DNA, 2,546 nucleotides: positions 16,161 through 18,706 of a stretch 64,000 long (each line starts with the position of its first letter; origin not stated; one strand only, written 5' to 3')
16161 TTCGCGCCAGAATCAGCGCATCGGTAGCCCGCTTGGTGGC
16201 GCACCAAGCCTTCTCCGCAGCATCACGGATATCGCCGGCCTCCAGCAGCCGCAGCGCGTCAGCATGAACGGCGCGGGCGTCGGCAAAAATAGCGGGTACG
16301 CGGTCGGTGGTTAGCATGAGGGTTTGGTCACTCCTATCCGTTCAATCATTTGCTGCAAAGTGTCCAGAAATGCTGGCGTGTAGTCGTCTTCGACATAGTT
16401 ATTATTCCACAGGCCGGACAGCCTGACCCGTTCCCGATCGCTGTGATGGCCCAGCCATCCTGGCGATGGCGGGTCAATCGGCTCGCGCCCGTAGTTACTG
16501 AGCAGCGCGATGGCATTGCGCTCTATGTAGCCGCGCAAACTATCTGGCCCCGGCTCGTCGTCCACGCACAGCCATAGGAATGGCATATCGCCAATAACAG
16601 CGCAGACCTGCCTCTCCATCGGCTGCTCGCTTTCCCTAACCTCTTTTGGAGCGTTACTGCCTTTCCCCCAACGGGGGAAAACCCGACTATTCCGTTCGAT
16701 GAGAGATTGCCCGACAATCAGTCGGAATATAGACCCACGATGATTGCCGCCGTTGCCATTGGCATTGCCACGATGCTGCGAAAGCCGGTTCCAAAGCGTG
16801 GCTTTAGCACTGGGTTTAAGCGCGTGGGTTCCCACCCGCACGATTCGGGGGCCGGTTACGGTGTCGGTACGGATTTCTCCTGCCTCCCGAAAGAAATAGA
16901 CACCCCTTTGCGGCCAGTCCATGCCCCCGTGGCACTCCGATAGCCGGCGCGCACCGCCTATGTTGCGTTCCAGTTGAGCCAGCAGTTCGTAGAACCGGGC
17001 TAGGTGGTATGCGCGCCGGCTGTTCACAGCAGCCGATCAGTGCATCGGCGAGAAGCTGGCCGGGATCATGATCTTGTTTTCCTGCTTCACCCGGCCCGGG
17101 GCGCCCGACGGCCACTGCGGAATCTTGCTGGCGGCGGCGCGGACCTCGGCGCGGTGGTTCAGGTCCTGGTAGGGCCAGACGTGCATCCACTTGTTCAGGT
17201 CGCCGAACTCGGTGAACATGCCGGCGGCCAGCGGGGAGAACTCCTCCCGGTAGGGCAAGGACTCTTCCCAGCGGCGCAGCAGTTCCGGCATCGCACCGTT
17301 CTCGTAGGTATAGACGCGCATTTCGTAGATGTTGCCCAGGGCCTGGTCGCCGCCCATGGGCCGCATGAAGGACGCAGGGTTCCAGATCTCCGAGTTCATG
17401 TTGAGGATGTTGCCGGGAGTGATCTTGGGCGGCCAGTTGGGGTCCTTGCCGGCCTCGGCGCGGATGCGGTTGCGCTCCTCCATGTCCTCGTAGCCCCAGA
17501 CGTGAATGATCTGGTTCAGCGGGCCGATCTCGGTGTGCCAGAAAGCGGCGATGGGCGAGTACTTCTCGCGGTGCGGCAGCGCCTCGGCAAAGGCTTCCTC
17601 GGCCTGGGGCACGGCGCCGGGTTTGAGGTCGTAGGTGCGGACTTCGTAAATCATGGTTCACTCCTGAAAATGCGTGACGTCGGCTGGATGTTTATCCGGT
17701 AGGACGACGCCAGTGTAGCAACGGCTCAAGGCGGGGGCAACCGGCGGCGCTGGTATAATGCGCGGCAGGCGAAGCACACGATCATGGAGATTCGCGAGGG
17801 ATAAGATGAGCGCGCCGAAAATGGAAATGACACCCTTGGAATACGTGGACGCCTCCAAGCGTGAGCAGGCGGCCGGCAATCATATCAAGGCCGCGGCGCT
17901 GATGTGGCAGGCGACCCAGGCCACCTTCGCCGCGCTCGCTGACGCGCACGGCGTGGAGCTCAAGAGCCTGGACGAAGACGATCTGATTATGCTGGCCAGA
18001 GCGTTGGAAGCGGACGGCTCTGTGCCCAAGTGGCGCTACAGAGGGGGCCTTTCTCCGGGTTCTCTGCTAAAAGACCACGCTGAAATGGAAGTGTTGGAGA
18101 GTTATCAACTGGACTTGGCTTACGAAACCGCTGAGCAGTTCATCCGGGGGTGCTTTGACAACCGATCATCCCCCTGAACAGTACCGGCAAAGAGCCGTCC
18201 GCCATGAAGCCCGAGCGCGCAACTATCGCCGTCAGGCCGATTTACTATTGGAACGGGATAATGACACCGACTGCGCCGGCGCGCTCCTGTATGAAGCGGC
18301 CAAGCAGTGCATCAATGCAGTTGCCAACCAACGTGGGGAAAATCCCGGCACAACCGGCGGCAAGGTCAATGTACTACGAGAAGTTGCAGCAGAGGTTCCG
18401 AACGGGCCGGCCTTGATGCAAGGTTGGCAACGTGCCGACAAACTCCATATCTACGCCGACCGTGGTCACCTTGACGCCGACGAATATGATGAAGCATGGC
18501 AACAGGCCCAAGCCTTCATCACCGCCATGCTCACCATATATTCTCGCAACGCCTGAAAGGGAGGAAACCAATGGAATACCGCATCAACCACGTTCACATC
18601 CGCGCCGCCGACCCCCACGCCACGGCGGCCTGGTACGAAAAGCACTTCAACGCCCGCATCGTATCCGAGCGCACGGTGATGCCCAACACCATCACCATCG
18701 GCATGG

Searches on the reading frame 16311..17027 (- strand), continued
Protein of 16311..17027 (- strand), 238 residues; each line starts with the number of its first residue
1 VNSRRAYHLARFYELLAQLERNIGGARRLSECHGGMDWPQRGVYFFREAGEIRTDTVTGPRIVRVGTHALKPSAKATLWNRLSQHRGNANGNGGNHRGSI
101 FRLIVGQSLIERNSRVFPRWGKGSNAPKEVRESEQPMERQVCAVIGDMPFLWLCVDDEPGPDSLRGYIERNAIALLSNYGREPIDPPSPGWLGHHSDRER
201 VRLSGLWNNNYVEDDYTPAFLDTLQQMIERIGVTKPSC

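Call 75: search_protein_families(library=pfam, alignment_id=A5, max_evalue=0.001)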
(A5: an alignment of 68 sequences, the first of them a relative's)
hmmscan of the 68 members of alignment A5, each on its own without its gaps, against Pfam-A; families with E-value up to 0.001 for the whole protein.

A. member 1, P0242 (367 aa): 0 families

B. families by the number of members that match (of 68 scanned): 13 families
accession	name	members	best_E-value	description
PF21818.3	DUF6884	35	5.2e-49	Family of unknown function (DUF6884)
PF24698.1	DUF7662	8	1.3e-16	Domain of unknown function (DUF7662)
PF03883.20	H2O2_YaaD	4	3.6e-10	Peroxide stress protein YaaA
PF02739.22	5_3_exonuc_N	2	3.3e-44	5'-3' exonuclease, N-terminal resolvase-like domain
PF01367.25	5_3_exonuc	2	1.1e-24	5'-3' exonuclease, C-terminal SAM fold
PF01255.24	Prenyltransf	1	1.4e-21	Putative undecaprenyl diphosphate synthase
PF01225.30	Mur_ligase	1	5.9e-17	Mur ligase family, catalytic domain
PF02875.26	Mur_ligase_C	1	3.8e-11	Mur ligase, glutamate ligase domain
PF08245.18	Mur_ligase_M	1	1.8e-09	Mur ligase middle domain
PF13518.12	HTH_28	1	2.4e-06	Helix-turn-helix domain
PF13551.12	HTH_29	1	7.7e-06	Winged helix-turn helix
PF13384.12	HTH_23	1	3.8e-05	Homeodomain-like domain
PF13565.12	HTH_32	1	0.00011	Homeodomain-like domain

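Call 78: search_solved_structures(query=A6, max_evalue=10, show_alignments=2)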
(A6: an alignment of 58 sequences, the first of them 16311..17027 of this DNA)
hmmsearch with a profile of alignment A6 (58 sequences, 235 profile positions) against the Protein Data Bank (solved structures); distinct sequences matched with E-value up to 10: 5.
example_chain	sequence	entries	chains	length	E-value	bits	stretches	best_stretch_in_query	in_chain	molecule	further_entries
2pei_A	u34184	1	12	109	0.03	16.7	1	164-211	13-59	ORF134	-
2pek_A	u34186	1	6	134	0.034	16.5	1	165-211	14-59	ORF134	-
2pem_A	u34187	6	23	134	0.034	16.5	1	165-211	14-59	ORF134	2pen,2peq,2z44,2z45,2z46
2pej_A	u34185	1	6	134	0.18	14.2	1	167-211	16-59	ORF134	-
9rqu_AAA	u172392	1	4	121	4.9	9.5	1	112-171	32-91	REM1.1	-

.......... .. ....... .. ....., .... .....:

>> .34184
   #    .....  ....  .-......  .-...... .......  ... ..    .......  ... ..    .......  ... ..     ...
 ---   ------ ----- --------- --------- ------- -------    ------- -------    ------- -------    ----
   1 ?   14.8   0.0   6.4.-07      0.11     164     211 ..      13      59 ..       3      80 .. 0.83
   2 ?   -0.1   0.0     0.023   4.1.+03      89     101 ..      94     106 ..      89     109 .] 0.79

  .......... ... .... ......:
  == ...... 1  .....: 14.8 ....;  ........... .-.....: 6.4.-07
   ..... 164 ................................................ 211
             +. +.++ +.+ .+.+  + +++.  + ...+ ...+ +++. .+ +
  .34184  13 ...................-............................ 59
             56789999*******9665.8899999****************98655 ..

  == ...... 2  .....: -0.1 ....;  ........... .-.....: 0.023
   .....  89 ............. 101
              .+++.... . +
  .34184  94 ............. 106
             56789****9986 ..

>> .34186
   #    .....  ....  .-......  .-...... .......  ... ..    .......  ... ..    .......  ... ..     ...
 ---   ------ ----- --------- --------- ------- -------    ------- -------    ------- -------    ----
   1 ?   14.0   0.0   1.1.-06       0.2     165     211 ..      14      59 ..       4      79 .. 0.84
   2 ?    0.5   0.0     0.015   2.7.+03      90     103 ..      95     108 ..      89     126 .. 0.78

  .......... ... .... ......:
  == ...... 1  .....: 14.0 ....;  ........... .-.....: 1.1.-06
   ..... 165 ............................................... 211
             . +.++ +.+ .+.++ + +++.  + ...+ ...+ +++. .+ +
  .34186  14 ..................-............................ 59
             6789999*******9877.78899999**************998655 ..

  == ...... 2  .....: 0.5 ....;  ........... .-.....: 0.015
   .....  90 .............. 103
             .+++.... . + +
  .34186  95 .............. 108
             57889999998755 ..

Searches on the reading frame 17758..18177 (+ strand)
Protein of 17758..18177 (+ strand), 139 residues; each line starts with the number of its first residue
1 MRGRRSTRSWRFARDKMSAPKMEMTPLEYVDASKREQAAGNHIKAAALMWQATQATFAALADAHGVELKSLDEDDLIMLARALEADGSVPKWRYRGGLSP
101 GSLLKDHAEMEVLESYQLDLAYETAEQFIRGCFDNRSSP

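Call 3: search_protein_families(library=pfam, proteins=[window:17758-18177:+], max_evalue=1)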
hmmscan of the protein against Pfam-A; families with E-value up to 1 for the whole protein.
window:17758-18177:+ (139 aa): 1 family
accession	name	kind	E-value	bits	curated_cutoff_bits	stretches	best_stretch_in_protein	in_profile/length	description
PF24410.1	wHTH-HSP90_Na-assoc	-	0.15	12.9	23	1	71-105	2-34/55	wHTH-Hsp90_Na associated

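Call 4: search_protein_families(library=padloc, proteins=[window:17758-18177:+], max_evalue=1)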
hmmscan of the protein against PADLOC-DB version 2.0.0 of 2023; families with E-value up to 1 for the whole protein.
window:17758-18177:+ (139 aa): 0 families

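Call 5: search_protein_families(library=ncbifam, proteins=[window:17758-18177:+], max_evalue=1)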
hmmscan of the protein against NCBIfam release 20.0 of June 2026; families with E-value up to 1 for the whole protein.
window:17758-18177:+ (139 aa): 1 family
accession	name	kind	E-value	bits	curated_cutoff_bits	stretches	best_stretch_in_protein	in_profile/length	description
NF058647.1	lipo_LytA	equivalog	0.12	12.6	110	1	36-73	27-64/107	acidic lipoprotein LytA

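Call 36: search_protein_families(library=phrogs, proteins=[window:17758-18177:+], max_evalue=10)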
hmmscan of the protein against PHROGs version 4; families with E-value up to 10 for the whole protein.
window:17758-18177:+ (139 aa): 1 family
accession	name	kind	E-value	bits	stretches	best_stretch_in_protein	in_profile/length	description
phrog_1545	-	unknown function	0.02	16.1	1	20-46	1-30/48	-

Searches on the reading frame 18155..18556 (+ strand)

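Call 3: search_protein_families(library=pfam, proteins=[window:18155-18556:+], max_evalue=1)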
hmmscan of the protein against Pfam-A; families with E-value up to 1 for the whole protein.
window:18155-18556:+ (133 aa): 2 families
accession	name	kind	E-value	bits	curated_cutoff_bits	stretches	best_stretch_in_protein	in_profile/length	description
PF05942.16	PaREP1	-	0.00016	22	24.4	1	20-119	5-112/115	Archaeal PaREP1/PaREP8 family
PF05168.19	HEPN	-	0.0026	18.4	22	1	20-124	7-113/117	HEPN domain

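Call 4: search_protein_families(library=padloc, proteins=[window:18155-18556:+], max_evalue=1)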
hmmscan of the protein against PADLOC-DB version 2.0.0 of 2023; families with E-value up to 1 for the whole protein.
window:18155-18556:+ (133 aa): 0 families

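Call 5: search_protein_families(library=ncbifam, proteins=[window:18155-18556:+], max_evalue=1)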
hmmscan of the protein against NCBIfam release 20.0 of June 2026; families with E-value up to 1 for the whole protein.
window:18155-18556:+ (133 aa): 0 families

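Call 36: search_protein_families(library=phrogs, proteins=[window:18155-18556:+], max_evalue=10)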
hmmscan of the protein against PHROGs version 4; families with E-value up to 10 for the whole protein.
window:18155-18556:+ (133 aa): 1 family
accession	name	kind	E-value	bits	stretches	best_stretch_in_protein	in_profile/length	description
phrog_34026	-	unknown function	0.083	13.7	1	23-103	48-130/140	-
